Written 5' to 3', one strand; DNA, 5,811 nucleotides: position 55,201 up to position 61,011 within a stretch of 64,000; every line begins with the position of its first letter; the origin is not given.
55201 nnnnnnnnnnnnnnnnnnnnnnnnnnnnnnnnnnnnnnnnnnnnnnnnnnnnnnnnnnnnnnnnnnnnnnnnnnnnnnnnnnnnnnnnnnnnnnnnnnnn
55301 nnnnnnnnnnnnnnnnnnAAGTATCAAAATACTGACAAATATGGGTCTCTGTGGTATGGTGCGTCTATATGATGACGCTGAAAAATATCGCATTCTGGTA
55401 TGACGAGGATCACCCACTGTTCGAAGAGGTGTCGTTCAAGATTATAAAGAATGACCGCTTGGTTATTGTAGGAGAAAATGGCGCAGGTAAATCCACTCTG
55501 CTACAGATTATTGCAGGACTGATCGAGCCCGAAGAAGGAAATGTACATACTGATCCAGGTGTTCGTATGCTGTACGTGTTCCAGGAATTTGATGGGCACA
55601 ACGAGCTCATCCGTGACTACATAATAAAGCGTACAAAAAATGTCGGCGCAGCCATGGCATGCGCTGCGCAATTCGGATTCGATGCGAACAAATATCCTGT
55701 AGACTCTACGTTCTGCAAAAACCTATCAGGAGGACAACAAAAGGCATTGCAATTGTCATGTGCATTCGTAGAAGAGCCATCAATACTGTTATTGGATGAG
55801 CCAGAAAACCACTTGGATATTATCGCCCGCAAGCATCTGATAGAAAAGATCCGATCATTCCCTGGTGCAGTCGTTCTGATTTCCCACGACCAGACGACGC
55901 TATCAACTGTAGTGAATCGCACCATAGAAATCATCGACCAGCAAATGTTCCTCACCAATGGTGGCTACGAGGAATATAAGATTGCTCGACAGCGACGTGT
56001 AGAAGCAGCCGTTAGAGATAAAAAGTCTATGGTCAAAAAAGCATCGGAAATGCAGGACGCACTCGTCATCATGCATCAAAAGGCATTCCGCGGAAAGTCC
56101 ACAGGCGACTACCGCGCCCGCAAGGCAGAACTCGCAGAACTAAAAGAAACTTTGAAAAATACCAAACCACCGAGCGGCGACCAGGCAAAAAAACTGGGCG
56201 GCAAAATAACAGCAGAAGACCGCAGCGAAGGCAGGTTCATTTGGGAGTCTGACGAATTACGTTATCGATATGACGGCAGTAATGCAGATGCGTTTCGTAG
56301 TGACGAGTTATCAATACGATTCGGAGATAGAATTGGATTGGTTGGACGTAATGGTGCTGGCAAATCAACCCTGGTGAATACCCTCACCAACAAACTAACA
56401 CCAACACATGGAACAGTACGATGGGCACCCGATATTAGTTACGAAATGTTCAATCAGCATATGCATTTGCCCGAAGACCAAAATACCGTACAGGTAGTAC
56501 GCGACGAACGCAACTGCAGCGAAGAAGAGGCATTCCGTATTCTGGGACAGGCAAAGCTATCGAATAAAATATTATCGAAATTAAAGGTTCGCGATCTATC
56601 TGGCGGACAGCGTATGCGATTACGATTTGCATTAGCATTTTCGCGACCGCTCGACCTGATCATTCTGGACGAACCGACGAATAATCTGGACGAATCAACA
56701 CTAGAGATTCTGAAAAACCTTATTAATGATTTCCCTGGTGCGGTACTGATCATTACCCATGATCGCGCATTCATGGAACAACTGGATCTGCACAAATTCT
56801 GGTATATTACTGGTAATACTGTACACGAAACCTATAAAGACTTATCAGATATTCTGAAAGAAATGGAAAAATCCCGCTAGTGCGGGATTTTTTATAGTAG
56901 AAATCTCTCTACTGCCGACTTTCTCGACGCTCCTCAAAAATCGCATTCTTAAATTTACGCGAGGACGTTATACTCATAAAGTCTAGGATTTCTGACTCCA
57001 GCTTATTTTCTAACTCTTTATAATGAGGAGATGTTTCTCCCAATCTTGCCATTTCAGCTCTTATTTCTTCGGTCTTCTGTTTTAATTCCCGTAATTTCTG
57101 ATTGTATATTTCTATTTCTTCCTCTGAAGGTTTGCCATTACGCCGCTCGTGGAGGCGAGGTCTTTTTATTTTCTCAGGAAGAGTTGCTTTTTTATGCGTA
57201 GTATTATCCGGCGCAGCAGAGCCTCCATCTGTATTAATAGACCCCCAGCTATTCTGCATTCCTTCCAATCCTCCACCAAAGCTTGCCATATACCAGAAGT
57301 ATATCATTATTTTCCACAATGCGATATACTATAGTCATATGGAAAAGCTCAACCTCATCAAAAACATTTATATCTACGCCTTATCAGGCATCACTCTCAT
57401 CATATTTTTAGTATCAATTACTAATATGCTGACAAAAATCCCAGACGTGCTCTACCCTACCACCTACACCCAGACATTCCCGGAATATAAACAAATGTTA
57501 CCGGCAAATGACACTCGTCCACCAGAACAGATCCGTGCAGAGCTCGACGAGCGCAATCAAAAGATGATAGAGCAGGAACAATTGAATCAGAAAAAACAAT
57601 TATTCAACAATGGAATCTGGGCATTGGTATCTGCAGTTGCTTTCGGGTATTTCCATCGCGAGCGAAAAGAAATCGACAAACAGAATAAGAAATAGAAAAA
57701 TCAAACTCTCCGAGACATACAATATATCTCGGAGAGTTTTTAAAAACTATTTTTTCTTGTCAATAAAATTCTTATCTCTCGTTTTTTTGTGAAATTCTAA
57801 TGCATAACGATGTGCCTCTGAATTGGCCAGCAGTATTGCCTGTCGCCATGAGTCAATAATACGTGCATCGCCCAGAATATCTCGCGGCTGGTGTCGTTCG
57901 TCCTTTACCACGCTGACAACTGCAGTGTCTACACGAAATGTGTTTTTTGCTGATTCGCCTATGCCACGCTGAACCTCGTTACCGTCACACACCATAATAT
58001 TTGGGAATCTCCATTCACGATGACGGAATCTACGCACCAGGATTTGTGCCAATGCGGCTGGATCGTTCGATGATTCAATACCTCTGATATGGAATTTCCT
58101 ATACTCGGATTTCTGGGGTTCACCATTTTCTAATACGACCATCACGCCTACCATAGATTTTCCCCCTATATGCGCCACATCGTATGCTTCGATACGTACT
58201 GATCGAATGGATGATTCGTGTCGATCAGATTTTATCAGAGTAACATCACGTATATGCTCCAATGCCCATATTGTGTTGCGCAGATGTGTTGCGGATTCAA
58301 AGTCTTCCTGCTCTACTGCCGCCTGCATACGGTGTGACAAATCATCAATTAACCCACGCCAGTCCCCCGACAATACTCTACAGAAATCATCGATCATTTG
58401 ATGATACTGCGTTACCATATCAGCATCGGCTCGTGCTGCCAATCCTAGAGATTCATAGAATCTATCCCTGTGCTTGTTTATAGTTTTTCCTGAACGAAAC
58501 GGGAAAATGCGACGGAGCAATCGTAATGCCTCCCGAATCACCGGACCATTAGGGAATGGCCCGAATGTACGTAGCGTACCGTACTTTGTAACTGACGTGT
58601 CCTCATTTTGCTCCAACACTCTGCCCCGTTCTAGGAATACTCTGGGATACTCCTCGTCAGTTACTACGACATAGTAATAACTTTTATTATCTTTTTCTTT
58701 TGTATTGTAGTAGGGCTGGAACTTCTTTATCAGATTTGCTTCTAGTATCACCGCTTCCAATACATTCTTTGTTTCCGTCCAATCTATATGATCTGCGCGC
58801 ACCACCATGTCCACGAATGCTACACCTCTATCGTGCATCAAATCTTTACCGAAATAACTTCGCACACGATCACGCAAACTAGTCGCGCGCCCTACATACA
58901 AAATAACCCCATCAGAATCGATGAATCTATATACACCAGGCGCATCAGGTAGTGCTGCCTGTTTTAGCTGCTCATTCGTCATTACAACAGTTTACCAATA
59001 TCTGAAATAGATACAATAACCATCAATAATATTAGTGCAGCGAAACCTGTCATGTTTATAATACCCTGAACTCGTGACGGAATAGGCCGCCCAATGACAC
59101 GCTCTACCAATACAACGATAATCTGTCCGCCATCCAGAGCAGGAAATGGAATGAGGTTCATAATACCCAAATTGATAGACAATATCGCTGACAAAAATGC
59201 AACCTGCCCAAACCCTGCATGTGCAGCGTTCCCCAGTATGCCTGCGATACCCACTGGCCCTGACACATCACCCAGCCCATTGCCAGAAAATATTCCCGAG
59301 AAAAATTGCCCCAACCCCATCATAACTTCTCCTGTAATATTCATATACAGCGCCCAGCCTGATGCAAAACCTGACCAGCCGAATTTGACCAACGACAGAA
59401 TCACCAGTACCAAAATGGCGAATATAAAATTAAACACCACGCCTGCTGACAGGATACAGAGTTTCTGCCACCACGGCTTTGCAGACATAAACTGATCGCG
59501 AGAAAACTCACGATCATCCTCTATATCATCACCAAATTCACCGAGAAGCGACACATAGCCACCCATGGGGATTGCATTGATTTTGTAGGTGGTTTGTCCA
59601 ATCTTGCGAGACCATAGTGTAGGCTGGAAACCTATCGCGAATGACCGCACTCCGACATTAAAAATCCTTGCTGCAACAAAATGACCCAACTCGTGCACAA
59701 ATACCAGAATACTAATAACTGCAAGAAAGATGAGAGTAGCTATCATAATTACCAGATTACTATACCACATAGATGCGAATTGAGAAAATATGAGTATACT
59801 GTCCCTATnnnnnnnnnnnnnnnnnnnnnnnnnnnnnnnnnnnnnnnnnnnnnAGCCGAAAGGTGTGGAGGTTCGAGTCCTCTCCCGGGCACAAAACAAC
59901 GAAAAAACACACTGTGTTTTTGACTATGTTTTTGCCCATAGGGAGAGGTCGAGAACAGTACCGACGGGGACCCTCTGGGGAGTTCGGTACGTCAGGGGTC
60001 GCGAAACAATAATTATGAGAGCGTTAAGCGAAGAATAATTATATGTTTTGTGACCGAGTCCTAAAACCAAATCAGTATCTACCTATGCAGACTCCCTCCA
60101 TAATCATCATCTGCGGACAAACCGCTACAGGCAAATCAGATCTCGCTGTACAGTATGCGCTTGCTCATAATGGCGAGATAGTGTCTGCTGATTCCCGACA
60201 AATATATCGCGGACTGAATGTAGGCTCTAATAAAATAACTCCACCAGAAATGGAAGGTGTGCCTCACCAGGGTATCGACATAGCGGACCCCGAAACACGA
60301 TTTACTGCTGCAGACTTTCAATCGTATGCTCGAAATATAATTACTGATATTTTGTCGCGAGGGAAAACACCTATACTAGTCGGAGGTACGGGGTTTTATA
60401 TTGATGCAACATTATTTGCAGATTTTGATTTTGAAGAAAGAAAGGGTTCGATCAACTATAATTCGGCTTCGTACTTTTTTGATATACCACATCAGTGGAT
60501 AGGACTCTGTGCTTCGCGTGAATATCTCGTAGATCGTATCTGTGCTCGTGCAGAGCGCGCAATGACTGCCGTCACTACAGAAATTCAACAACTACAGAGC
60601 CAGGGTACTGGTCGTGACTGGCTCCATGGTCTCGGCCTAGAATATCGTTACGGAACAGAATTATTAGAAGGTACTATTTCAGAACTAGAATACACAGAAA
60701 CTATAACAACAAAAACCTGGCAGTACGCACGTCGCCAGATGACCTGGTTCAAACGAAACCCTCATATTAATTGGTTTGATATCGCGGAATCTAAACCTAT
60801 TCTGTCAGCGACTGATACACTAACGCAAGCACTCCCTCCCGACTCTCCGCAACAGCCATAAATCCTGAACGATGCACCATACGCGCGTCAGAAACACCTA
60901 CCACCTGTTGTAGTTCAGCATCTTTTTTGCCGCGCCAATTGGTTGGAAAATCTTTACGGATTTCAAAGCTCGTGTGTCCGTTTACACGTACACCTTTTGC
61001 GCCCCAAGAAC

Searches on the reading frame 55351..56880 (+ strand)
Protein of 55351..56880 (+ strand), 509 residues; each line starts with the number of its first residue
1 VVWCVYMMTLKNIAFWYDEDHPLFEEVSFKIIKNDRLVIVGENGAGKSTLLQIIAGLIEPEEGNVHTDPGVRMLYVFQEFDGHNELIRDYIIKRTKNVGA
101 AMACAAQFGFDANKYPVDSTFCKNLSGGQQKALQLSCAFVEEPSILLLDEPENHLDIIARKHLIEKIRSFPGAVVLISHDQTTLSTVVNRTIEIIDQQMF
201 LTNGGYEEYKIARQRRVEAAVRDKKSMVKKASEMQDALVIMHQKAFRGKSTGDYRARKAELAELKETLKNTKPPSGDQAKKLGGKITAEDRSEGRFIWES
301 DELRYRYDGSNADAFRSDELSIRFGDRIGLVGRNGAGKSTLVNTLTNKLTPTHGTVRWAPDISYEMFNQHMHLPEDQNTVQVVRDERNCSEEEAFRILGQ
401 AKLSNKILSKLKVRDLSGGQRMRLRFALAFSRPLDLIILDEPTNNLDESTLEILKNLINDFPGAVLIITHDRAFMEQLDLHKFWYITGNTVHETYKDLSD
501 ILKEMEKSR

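Call 79: search_protein_families(library=pfam, proteins=[window:55351-56880:+], max_evalue=0.001)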
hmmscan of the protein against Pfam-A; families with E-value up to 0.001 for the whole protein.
window:55351-56880:+ (509 aa): 24 families
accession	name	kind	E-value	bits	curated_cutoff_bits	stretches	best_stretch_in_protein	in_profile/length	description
PF00005.33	ABC_tran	-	3.9e-48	164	25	2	25-152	2-136/137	ABC transporter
PF13304.12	AAA_21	-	1.9e-21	77.8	27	2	124-183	237-302/304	AAA domain, putative AbiEii toxin, Type IV TA system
PF02463.25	SMC_N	-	6.6e-16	58.8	40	1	378-479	107-206/220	RecF/RecN/SMC N terminal domain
PF13555.12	AAA_29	-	6.5e-11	42.3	27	2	315-353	12-50/61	P-loop containing region of AAA domain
PF13401.12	AAA_22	-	3.5e-09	37.5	27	1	330-467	10-120/130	AAA domain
PF13175.12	AAA_15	-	9.8e-09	35.7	32.1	0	34-61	23-50/374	AAA ATPase domain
PF01926.29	MMR_HSR1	-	1.9e-08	34.9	21.9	1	327-352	1-26/113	50S ribosome-binding GTPase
PF13191.12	AAA_16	-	6.7e-08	33.6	32.6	1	330-460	29-158/167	AAA ATPase domain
PF03193.22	RsgA_GTPase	-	7.8e-08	32.8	30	0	329-355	110-136/174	RsgA GTPase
PF13476.12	AAA_23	-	5.7e-07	30.8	27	0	37-55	22-40/201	AAA domain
PF05729.18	NACHT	-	2.2e-06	28.1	26.7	0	36-60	2-26/167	NACHT domain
PF06414.18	Zeta_toxin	-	2.9e-06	27.3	22.3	0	330-368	21-59/199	Zeta toxin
PF13521.12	AAA_28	-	6.1e-06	27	27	0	327-390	1-57/164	AAA domain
PF00910.28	RNA_helicase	-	2.6e-05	25.1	21.5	0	330-392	3-64/105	RNA helicase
PF07728.20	AAA_5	-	5.2e-05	23.7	22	0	330-376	4-57/139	AAA domain (dynein-related subfamily)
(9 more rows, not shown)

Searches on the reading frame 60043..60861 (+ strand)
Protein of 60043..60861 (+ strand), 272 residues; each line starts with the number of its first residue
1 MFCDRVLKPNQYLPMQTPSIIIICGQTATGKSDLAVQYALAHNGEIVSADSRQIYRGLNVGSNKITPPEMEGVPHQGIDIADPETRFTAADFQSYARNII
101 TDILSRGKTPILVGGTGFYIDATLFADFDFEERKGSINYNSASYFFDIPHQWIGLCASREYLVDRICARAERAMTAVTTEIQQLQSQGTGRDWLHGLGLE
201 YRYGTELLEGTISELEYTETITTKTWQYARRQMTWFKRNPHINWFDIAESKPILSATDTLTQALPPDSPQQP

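Call 79: search_protein_families(library=pfam, proteins=[window:60043-60861:+], max_evalue=0.001)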
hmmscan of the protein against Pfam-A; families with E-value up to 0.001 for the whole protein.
window:60043-60861:+ (272 aa): 3 families
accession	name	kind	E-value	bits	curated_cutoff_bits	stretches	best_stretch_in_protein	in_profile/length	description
PF01715.23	IPPT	-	1.3e-41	143.4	23.6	2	53-126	1-76/243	IPP transferase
PF01745.22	IPT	-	1.5e-06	28.3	20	1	20-73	3-56/233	Isopentenyl transferase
PF13671.12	AAA_33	-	0.00055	20.7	27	0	21-184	2-136/143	AAA domain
